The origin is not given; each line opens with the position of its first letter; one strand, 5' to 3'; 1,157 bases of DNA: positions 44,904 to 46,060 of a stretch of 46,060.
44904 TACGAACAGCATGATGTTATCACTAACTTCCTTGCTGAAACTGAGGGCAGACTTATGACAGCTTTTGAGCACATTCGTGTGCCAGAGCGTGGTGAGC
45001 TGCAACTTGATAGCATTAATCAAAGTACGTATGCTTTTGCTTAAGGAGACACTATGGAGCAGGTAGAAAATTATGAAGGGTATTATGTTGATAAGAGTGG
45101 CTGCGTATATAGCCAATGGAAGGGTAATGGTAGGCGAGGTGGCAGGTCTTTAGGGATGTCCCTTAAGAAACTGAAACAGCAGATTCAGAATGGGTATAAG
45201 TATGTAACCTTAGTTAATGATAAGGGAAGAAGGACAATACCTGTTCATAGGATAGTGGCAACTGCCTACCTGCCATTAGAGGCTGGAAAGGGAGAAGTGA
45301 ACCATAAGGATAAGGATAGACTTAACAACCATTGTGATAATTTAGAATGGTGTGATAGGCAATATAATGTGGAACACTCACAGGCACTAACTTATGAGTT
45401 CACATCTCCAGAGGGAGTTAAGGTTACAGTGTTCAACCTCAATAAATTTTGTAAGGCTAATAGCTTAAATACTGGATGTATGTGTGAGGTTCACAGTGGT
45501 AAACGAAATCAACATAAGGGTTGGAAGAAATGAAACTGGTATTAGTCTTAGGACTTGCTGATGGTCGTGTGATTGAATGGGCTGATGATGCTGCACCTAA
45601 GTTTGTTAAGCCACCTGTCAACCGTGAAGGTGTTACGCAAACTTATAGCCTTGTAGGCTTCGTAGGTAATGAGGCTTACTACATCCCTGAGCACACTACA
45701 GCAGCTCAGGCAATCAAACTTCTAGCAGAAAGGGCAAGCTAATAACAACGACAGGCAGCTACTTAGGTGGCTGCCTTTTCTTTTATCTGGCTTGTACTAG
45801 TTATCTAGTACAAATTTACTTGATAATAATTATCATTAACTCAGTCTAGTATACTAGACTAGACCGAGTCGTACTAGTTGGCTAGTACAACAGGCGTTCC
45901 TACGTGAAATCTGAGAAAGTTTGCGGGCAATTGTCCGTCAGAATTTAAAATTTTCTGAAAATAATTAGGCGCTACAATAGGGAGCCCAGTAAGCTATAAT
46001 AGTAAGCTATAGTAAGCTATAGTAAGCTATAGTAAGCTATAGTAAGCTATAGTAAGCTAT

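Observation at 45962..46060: Phage promoter plus an A+T-rich 10-mer tandem array (16 or more copies across the window junction) at the position of the T7 primary replication origin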

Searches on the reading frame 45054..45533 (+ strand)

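Call 66: search_protein_families(library=pfam, proteins=[window:45054-45533:+], max_evalue=0.01)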
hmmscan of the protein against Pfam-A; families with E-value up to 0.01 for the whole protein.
window:45054-45533:+ (159 aa): 1 family
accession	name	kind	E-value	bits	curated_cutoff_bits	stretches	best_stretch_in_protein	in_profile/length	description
PF13392.12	HNH_3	-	2.7e-08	33.7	24.8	1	64-106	3-45/46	HNH endonuclease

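Call 67: search_protein_families(library=phrogs, proteins=[window:45054-45533:+], max_evalue=0.001)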
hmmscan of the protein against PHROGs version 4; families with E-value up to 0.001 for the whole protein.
window:45054-45533:+ (159 aa): 12 families
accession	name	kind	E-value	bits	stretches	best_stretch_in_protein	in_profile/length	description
phrog_59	-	DNA, RNA and nucleotide metabolism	3e-28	100.3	1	4-155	143-275/423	HNH endonuclease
phrog_959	-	DNA, RNA and nucleotide metabolism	2e-24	86.9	1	3-112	10-109/138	HNH endonuclease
phrog_1492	-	DNA, RNA and nucleotide metabolism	1e-14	55.6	1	4-109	50-159/414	HNH endonuclease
phrog_2081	-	DNA, RNA and nucleotide metabolism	3.5e-11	43.9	1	95-159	181-248/433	HNH endonuclease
phrog_99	-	DNA, RNA and nucleotide metabolism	1.3e-08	35.9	1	5-105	115-201/383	HNH endonuclease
phrog_17657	-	DNA, RNA and nucleotide metabolism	2.4e-08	35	1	36-100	94-165/168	HNH endonuclease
phrog_7545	-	DNA, RNA and nucleotide metabolism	6.9e-08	33.9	1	41-102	61-126/160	HNH endonuclease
phrog_37683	-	unknown function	2.5e-05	24.5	1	37-111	137-210/279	-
phrog_21964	-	DNA, RNA and nucleotide metabolism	6.4e-05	23.7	1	45-107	147-210/244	HNH endonuclease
phrog_15471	-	DNA, RNA and nucleotide metabolism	8.7e-05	23.4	1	40-109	10-82/183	HNH endonuclease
phrog_826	-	DNA, RNA and nucleotide metabolism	0.00018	22.1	1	45-111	94-160/281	HNH endonuclease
phrog_14913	-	DNA, RNA and nucleotide metabolism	0.0004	21.4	1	45-109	22-88/149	HNH endonuclease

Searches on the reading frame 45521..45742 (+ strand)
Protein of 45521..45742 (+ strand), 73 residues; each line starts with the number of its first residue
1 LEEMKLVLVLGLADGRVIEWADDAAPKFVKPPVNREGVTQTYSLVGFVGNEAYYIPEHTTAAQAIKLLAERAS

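Call 66: search_protein_families(library=pfam, proteins=[window:45521-45742:+], max_evalue=0.01)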
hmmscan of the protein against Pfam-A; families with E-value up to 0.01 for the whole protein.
window:45521-45742:+ (73 aa): 0 families

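Call 67: search_protein_families(library=phrogs, proteins=[window:45521-45742:+], max_evalue=0.001)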
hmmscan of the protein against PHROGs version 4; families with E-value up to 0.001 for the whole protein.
window:45521-45742:+ (73 aa): 1 family
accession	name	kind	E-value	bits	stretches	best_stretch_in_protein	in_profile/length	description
phrog_31061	-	unknown function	5.6e-48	162.2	1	4-73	1-70/73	-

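Call 75: find_related_loci(query=window:45521-45739:+, collection=viral_contigs, flank=1500)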
Query window:45521-45739:+ (73 aa) in viral_contigs; peptide patterns used: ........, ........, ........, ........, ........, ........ (x = any residue, [..] = any of these).
150 stretches matched a pattern; 3 encode a relative of the query (tblastn E <= 1e-3); 3 distinct loci.
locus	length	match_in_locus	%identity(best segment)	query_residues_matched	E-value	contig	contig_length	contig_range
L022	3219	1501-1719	92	1-73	8e-44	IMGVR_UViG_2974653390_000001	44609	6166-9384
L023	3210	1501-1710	94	4-73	2e-43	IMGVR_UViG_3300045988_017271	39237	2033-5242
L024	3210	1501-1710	89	4-73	5e-40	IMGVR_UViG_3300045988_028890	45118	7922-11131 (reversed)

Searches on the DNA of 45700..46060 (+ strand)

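Call 5: search_dna_similar(query=window:45700-46060:+, collection=phages, mode=distant, max_rows=30)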
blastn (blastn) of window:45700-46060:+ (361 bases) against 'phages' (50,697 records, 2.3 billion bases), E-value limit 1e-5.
Records with a match: 15; places in all: 15; records where one place covers at least 80% of the query: 13.
Best place of each record, by identity: 95-99% 1; 90-95% 1; 80-90% 8; 60-80% 5.
By first word of the organism name: Klebsiella 4; Edwardsiella 3; Pectobacterium 2; Escherichia 2; Pseudomonas 1; Vibrio 1; Erwinia 1; Pantoea 1.
By host as written in the record: Edwardsiella tarda E24.1 3; Klebsiella pneumoniae 2; Pectobacterium carotovorum subsp. carotovorum PB29 2; Escherichia coli 2; Klebsiella sp. M6 1; - 1; Klebsiella pneumoniae Kp677 1; Vibrio cholerae 1; and 2 more.
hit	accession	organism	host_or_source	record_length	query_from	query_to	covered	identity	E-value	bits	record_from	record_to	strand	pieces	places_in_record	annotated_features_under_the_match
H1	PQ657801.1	Klebsiella phage Roth32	Klebsiella sp. M6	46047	1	361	100%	98.6%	1e-178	630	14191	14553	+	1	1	hypothetical protein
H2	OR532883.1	Klebsiella phage RCIP0089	Klebsiella pneumoniae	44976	1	361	100%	90.5%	4e-114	623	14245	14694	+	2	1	hypothetical protein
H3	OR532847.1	Klebsiella phage RCIP0053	Klebsiella pneumoniae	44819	1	361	100%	89.8%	9e-110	611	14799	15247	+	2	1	hypothetical protein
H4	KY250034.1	Pectobacterium phage PP99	Pectobacterium carotovorum subsp. ...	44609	1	359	99%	85.4%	2e-105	388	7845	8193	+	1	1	hypothetical protein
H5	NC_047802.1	Pectobacterium phage PP99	Pectobacterium carotovorum subsp. ...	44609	1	359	99%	85.4%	2e-105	388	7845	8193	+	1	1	hypothetical protein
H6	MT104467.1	Pseudomonas phage MR4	-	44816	1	349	97%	85.1%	6e-106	389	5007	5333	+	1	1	hypothetical protein (x2)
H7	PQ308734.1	Klebsiella phage vB_Kp_Z1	Klebsiella pneumoniae Kp677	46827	1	328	91%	89.3%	2e-93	554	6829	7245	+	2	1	hypothetical protein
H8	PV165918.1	Edwardsiella phage vB_EtA_DT115P1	Edwardsiella tarda E24.1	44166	1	355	98%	74.2%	1e-50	205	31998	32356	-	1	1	hypothetical protein (x2)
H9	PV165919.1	Edwardsiella phage vB_EtA_WAG25P1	Edwardsiella tarda E24.1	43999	1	355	98%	74.2%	1e-50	205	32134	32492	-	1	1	hypothetical protein (x2)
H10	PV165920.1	Edwardsiella phage vB_EtA_WCT72P1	Edwardsiella tarda E24.1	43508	1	355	98%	74.2%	1e-50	205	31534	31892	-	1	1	hypothetical protein (x2)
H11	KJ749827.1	Escherichia phage ECBP5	Escherichia coli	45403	52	349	83%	83.6%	5e-82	310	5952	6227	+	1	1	none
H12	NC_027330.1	Escherichia phage ECBP5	Escherichia coli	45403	52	349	83%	83.6%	5e-82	310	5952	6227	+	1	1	none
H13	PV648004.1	Vibrio phage JSF38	Vibrio cholerae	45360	52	348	82%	80.5%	1e-69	268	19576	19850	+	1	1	none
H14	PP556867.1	Erwinia phage VL73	Erwinia sp. TAC1.XII.93.8 (Vries et al. ...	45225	55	339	79%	70.0%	1e-19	103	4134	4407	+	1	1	none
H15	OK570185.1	Pantoea phage Nufs112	Pantoea agglomerans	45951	172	359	52%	76.0%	4e-19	100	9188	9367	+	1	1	hypothetical protein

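Call 8: get_annotated_region(hit=H1, flank=4000)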
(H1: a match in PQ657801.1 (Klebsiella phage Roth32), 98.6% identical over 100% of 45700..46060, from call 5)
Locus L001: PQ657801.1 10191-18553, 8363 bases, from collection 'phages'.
description: Klebsiella phage Roth32, complete genome.
organism: Klebsiella phage Roth32 (NCBI taxid 3384121)
taxonomy: Viruses
host: Klebsiella sp. M6; source: -; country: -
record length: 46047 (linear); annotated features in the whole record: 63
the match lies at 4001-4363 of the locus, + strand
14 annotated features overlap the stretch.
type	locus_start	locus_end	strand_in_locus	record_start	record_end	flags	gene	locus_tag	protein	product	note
CDS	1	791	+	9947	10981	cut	-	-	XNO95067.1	UPF0137 family protein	uncharacterized protein family UPF0137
CDS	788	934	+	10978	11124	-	-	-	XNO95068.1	hypothetical protein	-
CDS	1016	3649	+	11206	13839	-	-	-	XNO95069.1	DNA-dependent RNA polymerase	-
CDS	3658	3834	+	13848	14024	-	-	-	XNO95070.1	hypothetical protein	-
CDS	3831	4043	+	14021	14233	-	-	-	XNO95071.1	hypothetical protein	-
CDS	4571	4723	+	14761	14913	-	-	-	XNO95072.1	hypothetical protein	-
CDS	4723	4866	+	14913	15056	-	-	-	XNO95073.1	hypothetical protein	-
CDS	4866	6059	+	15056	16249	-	-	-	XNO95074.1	hypothetical protein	-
CDS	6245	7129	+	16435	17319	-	-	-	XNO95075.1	DnaB-like helicase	C terminal domain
CDS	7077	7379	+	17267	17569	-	-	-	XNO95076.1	hypothetical protein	-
CDS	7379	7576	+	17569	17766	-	-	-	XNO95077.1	hypothetical protein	-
CDS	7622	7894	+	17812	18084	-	-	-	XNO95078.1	winged helix-turn-helix domain protein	-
CDS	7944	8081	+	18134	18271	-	-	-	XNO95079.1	hypothetical protein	-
CDS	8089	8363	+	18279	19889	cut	-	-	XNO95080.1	DNA polymerase family A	-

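Call 9: get_annotated_region(hit=H4, flank=8000)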
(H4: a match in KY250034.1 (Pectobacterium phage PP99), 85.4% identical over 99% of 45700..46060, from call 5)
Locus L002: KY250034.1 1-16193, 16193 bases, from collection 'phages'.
description: Pectobacterium phage PP99, complete genome.
organism: Pectobacterium phage PP99 (NCBI taxid 1932883)
taxonomy: Viruses; Duplodnaviria; Heunggongvirae; Uroviricota; Caudoviricetes; Autographiviridae; Gajwadongvirus; Gajwadongvirus PP99
host: Pectobacterium carotovorum subsp. carotovorum PB29; source: potato washing waste water; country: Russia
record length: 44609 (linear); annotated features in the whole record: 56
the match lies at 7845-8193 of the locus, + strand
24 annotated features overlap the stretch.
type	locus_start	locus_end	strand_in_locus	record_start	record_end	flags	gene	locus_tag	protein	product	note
CDS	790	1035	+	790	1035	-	-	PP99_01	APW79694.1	hypothetical protein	orf01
CDS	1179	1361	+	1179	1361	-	-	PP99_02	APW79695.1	hypothetical protein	orf02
CDS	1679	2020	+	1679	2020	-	-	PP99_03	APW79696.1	hypothetical protein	orf03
CDS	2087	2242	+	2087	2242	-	-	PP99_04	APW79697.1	hypothetical protein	orf04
CDS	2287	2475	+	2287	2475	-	-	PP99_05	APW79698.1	hypothetical protein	orf05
CDS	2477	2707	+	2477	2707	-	-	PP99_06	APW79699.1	hypothetical protein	orf06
CDS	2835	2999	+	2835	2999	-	-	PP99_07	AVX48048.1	hypothetical protein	orf07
CDS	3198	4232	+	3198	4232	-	-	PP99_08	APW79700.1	hypothetical protein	orf08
CDS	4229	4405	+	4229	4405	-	-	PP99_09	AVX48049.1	hypothetical protein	orf09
CDS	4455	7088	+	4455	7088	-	-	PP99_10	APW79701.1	DNA-directed RNA polymerase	orf010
CDS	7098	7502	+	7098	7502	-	-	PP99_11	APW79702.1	hypothetical protein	orf11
CDS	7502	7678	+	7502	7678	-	-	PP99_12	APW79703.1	hypothetical protein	orf12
CDS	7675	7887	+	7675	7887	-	-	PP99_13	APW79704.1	hypothetical protein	orf13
CDS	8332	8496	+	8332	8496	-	-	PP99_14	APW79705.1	hypothetical protein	orf14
CDS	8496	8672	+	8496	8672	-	-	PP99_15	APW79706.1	hypothetical protein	orf15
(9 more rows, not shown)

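Call 12: get_annotated_region(hit=H2, flank=600)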
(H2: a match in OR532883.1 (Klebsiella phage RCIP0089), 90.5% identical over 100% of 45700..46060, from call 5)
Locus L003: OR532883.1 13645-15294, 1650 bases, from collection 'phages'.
description: Klebsiella phage RCIP0089, complete genome.
organism: Klebsiella phage RCIP0089 (NCBI taxid 3094257)
taxonomy: Viruses
host: Klebsiella pneumoniae; source: sewage; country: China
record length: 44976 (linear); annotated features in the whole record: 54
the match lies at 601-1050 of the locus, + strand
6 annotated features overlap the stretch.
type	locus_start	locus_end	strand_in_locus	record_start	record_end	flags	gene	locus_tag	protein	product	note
CDS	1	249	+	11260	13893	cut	-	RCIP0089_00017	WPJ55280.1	DNA-directed RNA polymerase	-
CDS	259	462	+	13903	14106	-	-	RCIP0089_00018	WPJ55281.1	hypothetical protein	-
CDS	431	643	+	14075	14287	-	-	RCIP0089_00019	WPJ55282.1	hypothetical protein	-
CDS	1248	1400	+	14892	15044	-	-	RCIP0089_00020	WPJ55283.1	hypothetical protein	-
CDS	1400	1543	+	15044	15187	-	-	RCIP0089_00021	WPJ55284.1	hypothetical protein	-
CDS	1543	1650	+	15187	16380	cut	-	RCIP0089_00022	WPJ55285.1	hypothetical protein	-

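Call 13: get_annotated_region(hit=H3, flank=600)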
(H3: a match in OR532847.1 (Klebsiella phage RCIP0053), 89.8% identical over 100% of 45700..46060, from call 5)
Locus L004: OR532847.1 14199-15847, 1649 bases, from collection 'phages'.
description: Klebsiella phage RCIP0053, complete genome.
organism: Klebsiella phage RCIP0053 (NCBI taxid 3094221)
taxonomy: Viruses
host: Klebsiella pneumoniae; source: sewage; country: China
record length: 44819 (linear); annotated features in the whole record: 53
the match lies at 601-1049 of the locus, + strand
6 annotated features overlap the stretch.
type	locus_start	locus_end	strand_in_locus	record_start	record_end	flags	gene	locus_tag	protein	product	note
CDS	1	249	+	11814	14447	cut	-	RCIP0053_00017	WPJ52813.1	DNA-directed RNA polymerase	-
CDS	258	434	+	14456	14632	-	-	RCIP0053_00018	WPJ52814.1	hypothetical protein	-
CDS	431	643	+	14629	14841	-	-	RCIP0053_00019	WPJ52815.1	hypothetical protein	-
CDS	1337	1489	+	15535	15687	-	-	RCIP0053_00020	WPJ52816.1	hypothetical protein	-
CDS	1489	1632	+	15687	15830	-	-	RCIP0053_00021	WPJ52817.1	hypothetical protein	-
CDS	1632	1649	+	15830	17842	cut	-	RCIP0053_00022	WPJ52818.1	hypothetical protein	-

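Call 14: get_annotated_region(hit=H7, flank=600)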
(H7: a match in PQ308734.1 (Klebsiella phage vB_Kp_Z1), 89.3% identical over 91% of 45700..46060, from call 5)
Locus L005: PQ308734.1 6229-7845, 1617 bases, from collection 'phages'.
description: Klebsiella phage vB_Kp_Z1, complete genome.
organism: Klebsiella phage vB_Kp_Z1 (NCBI taxid 3349228)
taxonomy: Viruses; Duplodnaviria; Heunggongvirae; Uroviricota; Caudoviricetes; Autographiviridae; Gajwadongvirus
host: Klebsiella pneumoniae Kp677; source: sewage samples; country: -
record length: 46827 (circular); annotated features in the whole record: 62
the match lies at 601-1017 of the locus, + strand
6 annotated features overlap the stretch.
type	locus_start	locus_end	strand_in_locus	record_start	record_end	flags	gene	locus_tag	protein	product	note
CDS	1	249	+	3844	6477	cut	-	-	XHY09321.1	RNA polymerase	-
CDS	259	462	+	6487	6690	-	-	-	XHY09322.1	hypothetical protein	-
CDS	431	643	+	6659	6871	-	-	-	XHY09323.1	hypothetical protein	-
CDS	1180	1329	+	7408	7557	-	-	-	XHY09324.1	hypothetical protein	-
CDS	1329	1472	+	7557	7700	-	-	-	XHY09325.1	hypothetical protein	-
CDS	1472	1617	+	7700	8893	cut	-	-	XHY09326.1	DNA primase/helicase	-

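Call 15: get_annotated_region(hit=H6, flank=600)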
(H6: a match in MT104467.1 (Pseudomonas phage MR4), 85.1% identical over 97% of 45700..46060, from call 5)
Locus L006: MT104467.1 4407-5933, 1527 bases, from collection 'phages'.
description: Pseudomonas phage MR4, complete genome.
organism: Pseudomonas phage MR4 (NCBI taxid 2711171)
taxonomy: Viruses; Duplodnaviria; Heunggongvirae; Uroviricota; Caudoviricetes; Autographiviridae; Gajwadongvirus
host: -; source: -; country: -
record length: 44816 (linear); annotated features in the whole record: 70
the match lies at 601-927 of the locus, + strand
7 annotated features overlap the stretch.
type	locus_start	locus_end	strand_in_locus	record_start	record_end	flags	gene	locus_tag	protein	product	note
CDS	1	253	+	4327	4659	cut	-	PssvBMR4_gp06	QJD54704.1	putative RNA polymerase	-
CDS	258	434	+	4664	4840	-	-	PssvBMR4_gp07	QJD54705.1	hypothetical protein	-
CDS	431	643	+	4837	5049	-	-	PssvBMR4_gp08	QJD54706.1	hypothetical protein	-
CDS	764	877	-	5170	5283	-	-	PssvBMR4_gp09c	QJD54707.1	hypothetical protein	-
CDS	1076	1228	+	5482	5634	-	-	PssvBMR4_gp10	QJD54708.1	hypothetical protein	-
CDS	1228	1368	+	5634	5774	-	-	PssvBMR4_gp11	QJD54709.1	hypothetical protein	-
CDS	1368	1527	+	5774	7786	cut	-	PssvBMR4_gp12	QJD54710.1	DNA primase/helicase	-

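Call 16: get_annotated_region(hit=H11, flank=600)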
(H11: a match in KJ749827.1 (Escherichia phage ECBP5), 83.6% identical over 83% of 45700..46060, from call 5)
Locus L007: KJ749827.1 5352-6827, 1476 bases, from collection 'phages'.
description: Escherichia phage ECBP5, complete genome.
organism: Escherichia phage ECBP5 (NCBI taxid 1498172)
taxonomy: Viruses; Duplodnaviria; Heunggongvirae; Uroviricota; Caudoviricetes; Autographiviridae; Gajwadongvirus; Gajwadongvirus ECBP5
host: Escherichia coli; source: -; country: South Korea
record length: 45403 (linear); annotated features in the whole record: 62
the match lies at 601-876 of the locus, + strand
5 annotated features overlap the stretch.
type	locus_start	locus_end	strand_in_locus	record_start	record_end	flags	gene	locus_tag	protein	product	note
CDS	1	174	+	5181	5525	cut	-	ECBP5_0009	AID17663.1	hypothetical protein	-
CDS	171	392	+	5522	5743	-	-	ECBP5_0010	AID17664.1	hypothetical protein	-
CDS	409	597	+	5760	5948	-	-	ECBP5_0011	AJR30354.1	hypothetical protein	-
CDS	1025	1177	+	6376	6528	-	-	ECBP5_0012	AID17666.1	hypothetical protein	-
CDS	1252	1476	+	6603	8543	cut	-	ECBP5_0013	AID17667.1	putative DNA helicase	-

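Call 17: get_annotated_region(hit=H13, flank=600)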
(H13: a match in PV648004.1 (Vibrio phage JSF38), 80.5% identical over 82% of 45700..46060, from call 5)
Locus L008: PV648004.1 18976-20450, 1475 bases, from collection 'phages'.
description: Vibrio phage JSF38, complete genome.
organism: Vibrio phage JSF38 (NCBI taxid 3424006)
taxonomy: Viruses
host: Vibrio cholerae; source: water; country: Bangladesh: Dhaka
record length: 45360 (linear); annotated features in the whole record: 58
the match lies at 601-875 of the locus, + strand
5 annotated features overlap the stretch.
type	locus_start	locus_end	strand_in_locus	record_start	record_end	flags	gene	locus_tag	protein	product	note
CDS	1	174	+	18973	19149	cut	-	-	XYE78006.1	hypothetical protein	orf25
CDS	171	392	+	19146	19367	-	-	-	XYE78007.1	hypothetical protein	orf126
CDS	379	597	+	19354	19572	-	-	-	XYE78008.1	hypothetical protein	orf127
CDS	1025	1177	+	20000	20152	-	-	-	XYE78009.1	hypothetical protein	orf128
CDS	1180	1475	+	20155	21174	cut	-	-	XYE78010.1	hypothetical protein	orf129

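Call 18: get_annotated_region(hit=H8, flank=600)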
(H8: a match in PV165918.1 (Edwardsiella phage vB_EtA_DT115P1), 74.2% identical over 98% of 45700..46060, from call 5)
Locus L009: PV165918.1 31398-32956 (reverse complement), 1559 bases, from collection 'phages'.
description: Edwardsiella phage vB_EtA_DT115P1, complete genome.
organism: Edwardsiella phage vB_EtA_DT115P1 (NCBI taxid 3403433)
taxonomy: Viruses; Duplodnaviria; Heunggongvirae; Uroviricota; Caudoviricetes; Autographiviridae
host: Edwardsiella tarda E24.1; source: pond water; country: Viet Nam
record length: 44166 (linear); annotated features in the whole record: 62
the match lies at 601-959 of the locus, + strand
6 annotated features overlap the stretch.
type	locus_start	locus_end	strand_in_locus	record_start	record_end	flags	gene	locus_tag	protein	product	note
CDS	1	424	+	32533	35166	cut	-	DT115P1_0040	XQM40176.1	DNA directed RNA polymerase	-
CDS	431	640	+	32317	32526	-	-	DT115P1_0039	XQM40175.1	hypothetical protein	-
CDS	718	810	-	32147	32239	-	-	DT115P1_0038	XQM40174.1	hypothetical protein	-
CDS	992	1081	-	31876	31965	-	-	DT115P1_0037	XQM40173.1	hypothetical protein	-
CDS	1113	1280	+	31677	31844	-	-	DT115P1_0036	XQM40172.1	hypothetical protein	-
CDS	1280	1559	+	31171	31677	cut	-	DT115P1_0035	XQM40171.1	endonuclease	-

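Call 19: get_annotated_region(hit=H14, flank=600)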
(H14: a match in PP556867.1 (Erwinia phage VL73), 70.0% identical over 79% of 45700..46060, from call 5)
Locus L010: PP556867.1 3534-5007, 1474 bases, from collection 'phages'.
description: Erwinia phage VL73, complete genome.
organism: Erwinia phage VL73 (NCBI taxid 3136638)
taxonomy: Viruses; Duplodnaviria; Heunggongvirae; Uroviricota; Caudoviricetes; Autographiviridae
host: Erwinia sp. TAC1.XII.93.8 (Vries et al. 2001); source: vegetable leaves; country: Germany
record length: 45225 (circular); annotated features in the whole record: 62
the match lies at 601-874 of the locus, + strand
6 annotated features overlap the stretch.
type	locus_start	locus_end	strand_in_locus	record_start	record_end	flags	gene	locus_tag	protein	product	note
CDS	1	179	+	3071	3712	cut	-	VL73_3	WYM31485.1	hypothetical protein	VL73_gp3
CDS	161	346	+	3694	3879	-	-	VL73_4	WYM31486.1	hypothetical protein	VL73_gp4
CDS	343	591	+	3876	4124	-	-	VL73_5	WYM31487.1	hypothetical protein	VL73_gp5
CDS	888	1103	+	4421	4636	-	-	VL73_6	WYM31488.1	hypothetical protein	VL73_gp6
CDS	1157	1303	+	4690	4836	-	-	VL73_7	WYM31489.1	hypothetical protein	VL73_gp7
CDS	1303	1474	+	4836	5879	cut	-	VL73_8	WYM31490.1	DNA primase/helicase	VL73_gp8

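Call 20: get_annotated_region(hit=H15, flank=600)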
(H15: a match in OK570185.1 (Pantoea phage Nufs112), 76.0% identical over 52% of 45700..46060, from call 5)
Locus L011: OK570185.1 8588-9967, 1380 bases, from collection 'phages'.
description: Pantoea phage Nufs112, complete genome.
organism: Pantoea phage Nufs112 (NCBI taxid 2894290)
taxonomy: Viruses; Duplodnaviria; Heunggongvirae; Uroviricota; Caudoviricetes; Autographiviridae
host: Pantoea agglomerans; source: Insect gut; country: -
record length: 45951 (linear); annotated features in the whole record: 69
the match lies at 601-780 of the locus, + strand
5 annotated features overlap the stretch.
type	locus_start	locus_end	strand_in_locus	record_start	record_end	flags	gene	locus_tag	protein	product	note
CDS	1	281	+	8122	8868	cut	-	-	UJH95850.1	hypothetical protein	ORF19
CDS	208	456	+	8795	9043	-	-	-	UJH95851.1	hypothetical protein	ORF20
CDS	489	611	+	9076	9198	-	-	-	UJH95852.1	hypothetical protein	ORF21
CDS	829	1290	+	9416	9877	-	-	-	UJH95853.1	HNH endonuclease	ORF22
CDS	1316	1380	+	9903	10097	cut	-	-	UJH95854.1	hypothetical protein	ORF23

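Call 24: search_rna_families(source=L001, start=3800, end=4800, threshold=evalue, max_evalue=10)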
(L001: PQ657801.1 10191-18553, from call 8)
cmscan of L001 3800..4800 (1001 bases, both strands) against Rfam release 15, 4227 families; matches with E-value up to 10: 10.
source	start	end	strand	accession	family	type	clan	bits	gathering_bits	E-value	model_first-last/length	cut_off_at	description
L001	4415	4461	-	RF02584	KRAS_3UTR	Cis-reg;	-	25.4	49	1.9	1-49/49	no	KRAS 3' UTR cis-regulatory element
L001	4430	4511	+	RF02371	PyrG_leader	Cis-reg; leader;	-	20.1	65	7.2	1-78/78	no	PyrG leader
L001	4052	4141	-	RF02747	FtrA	Gene; sRNA;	-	19.9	134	4.4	1-111/111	no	Francisella sRNA A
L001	4284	4504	+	RF02749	Ncrwmel02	Gene; sRNA;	-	19.8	290.8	0.02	1-251/251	no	Wolbachia sRNA mel02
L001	4295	4401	+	RF04071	MIR2863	Gene; miRNA;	CL00139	17.8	94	1.9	1-113/113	no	MIR2863 microRNA precursor family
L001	3880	3914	+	RF00159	snoZ168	Gene; snRNA; snoRNA; CD-box;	-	16.6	36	2.7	1-82/82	no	Small nucleolar RNA Z168/Z174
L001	4467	4598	-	RF00514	His_leader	Cis-reg; leader;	-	16.6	49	6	1-126/126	no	Histidine operon leader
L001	4469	4506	-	RF01356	CRISPR-DR28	Gene; CRISPR;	-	16.5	35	8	1-24/24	no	CRISPR RNA direct repeat element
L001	4426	4451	+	RF00906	MIR1120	Gene; miRNA;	-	16.4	86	4.6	1-87/87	no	MIR1120/MIR1122 microRNA precursor family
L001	4044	4114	-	RF02063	STnc350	Gene; sRNA;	-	16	60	5.9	1-68/68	no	Salmonella enterica sRNA STnc350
